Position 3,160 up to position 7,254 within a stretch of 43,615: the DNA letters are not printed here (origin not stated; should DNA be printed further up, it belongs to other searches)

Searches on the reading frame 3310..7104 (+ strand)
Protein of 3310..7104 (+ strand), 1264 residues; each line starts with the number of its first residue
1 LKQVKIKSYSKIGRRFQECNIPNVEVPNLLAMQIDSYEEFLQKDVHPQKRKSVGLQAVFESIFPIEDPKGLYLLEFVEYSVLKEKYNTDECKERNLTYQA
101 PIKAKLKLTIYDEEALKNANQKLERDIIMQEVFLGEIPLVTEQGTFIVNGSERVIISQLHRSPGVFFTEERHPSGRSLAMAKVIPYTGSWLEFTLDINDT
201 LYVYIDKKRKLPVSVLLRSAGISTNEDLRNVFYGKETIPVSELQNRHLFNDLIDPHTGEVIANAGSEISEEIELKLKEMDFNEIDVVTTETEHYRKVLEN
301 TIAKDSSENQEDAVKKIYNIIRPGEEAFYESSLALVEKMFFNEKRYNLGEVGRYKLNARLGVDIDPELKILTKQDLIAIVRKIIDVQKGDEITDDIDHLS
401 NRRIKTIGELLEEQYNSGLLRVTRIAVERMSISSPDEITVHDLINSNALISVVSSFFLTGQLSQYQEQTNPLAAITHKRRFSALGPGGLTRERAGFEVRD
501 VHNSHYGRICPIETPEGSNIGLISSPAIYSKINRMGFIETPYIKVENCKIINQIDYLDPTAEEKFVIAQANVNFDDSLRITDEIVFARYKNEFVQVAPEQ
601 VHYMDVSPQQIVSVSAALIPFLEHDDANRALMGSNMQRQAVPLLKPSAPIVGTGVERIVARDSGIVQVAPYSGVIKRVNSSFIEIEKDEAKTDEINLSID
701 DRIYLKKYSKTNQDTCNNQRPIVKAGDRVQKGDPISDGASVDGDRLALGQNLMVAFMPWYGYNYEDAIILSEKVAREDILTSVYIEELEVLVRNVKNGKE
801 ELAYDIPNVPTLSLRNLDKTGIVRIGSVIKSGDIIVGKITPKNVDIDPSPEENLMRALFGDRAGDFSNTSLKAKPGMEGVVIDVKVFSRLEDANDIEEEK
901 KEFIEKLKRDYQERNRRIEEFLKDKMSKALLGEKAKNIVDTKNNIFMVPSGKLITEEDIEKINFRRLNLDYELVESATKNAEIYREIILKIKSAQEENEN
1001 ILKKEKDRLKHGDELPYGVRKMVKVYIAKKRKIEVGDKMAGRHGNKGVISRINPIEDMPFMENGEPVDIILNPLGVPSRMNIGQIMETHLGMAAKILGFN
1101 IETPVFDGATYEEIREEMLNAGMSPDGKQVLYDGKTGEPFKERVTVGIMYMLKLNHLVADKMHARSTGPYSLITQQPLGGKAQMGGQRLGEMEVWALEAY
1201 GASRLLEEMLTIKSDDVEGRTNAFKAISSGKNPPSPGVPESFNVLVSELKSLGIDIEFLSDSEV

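Call 11: search_protein_families(library=pfam, proteins=[window:3310-7104:+], max_evalue=0.001)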
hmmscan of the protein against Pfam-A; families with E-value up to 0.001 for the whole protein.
window:3310-7104:+ (1264 aa): 6 families
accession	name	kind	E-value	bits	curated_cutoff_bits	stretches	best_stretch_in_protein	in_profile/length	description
PF00562.33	RNA_pol_Rpb2_6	-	1.9e-130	435.8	23.4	1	669-1183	2-373/373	RNA polymerase Rpb2, domain 6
PF04565.21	RNA_pol_Rpb2_3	-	8.7e-26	90.3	21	1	464-532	1-68/68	RNA polymerase Rpb2, domain 3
PF04563.20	RNA_pol_Rpb2_1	-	1.5e-25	90.3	28.2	1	29-448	2-200/203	RNA polymerase beta subunit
PF04560.25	RNA_pol_Rpb2_7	-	2.3e-25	89.3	32.1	1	1185-1259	1-85/87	RNA polymerase Rpb2, domain 7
PF04561.19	RNA_pol_Rpb2_2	-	5.3e-25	88.6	21.7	1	161-405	1-190/190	RNA polymerase Rpb2, domain 2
PF10385.14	RNA_pol_Rpb2_45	-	1.2e-19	70.5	28.2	1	542-607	1-66/66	RNA polymerase beta subunit external 1 domain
